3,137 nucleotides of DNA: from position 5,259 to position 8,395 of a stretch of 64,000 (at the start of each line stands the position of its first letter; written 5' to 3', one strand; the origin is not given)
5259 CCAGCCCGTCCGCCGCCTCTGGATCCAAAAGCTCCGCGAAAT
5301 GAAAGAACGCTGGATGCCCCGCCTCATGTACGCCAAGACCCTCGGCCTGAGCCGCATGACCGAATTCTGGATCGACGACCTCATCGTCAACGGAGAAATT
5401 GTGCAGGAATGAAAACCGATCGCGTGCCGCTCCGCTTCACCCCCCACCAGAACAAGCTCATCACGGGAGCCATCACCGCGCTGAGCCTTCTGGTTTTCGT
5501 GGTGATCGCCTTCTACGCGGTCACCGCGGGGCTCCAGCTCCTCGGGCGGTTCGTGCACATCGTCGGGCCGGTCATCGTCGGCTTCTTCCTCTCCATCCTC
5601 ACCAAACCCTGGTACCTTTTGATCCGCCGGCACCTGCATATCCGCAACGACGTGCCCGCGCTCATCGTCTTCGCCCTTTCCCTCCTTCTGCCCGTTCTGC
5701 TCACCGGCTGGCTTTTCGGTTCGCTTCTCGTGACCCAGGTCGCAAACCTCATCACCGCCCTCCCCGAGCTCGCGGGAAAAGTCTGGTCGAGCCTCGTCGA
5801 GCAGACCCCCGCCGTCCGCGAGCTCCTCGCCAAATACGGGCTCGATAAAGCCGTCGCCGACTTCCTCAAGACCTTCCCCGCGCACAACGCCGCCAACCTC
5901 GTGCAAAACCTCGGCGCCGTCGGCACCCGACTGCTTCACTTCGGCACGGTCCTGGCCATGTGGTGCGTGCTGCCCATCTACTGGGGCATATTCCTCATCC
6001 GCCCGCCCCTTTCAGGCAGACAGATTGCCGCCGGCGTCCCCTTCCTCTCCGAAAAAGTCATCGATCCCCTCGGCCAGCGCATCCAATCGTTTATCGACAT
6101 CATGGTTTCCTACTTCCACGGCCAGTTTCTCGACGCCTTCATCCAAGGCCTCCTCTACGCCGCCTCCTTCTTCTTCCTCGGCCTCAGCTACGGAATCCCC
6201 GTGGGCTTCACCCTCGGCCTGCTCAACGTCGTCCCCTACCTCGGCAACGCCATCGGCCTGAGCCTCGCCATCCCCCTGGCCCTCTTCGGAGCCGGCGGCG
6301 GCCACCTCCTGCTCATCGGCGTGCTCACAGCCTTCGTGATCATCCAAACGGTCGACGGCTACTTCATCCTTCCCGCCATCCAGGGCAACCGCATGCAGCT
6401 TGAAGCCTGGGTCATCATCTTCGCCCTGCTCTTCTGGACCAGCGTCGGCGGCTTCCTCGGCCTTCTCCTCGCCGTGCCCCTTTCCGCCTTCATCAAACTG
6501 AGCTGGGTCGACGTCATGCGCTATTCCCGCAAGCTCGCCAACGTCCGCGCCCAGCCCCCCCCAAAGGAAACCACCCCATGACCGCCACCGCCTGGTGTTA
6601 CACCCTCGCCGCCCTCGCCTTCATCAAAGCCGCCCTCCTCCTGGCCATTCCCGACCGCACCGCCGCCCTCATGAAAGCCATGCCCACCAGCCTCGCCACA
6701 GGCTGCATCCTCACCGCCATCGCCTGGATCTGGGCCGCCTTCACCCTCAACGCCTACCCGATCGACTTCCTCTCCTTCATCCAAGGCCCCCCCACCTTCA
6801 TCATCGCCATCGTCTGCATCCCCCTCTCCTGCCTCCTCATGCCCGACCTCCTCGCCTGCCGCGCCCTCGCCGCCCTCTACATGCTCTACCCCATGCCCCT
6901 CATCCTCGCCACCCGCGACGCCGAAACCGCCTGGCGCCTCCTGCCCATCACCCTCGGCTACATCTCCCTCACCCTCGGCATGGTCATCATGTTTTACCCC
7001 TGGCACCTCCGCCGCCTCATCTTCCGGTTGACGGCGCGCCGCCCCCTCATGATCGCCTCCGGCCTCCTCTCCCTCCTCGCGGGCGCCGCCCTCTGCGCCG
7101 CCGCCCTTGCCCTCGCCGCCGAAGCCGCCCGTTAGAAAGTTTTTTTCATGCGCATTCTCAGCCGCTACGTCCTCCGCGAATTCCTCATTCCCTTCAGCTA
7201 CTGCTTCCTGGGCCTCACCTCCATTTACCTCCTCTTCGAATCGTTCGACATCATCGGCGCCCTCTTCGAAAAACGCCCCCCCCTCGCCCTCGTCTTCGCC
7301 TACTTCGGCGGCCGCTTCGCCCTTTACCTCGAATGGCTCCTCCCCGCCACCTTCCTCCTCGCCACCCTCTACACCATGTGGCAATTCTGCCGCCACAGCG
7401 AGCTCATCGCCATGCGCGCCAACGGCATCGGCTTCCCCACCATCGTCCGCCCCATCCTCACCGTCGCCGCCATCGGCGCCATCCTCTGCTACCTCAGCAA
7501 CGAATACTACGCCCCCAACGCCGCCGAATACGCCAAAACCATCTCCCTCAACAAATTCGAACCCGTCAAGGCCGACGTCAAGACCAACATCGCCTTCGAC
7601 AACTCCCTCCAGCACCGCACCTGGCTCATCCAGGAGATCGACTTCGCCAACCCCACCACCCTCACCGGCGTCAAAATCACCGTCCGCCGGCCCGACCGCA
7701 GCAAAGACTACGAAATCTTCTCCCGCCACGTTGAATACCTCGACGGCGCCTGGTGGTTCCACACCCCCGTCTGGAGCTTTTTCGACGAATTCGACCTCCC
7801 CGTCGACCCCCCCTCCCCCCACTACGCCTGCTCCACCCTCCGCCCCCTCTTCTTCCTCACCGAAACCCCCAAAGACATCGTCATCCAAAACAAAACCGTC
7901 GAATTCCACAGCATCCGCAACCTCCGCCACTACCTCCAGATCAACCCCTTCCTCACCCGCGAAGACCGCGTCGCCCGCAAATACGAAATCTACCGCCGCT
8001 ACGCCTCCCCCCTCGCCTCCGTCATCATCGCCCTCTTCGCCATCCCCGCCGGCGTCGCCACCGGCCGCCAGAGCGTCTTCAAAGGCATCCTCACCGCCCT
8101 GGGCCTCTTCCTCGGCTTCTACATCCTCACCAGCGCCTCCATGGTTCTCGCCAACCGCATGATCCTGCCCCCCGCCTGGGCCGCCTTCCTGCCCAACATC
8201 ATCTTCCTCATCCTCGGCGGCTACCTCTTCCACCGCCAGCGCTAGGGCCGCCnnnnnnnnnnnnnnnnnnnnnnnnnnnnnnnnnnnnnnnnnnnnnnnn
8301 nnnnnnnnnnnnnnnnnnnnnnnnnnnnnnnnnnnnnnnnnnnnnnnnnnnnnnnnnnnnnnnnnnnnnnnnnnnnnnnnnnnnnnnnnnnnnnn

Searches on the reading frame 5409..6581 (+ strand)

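Call 6: search_protein_families(library=pfam, proteins=[window:5409-6581:+])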
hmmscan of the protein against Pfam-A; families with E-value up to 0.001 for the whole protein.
window:5409-6581:+ (390 aa): 1 family
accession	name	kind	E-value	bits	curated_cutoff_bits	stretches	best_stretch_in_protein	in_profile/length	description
PF01594.21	AI-2E_transport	-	1.4e-30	107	34.3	1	33-363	12-320/327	AI-2E family transporter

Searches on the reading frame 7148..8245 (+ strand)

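Call 6: search_protein_families(library=pfam, proteins=[window:7148-8245:+])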
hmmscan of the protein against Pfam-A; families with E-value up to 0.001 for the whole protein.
window:7148-8245:+ (365 aa): 1 family
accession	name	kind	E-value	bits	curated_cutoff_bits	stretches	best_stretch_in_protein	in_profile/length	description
PF03739.19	LptF_LptG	-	9.1e-55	186.5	27.9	1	6-363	1-353/353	Lipopolysaccharide export system permease LptF/LptG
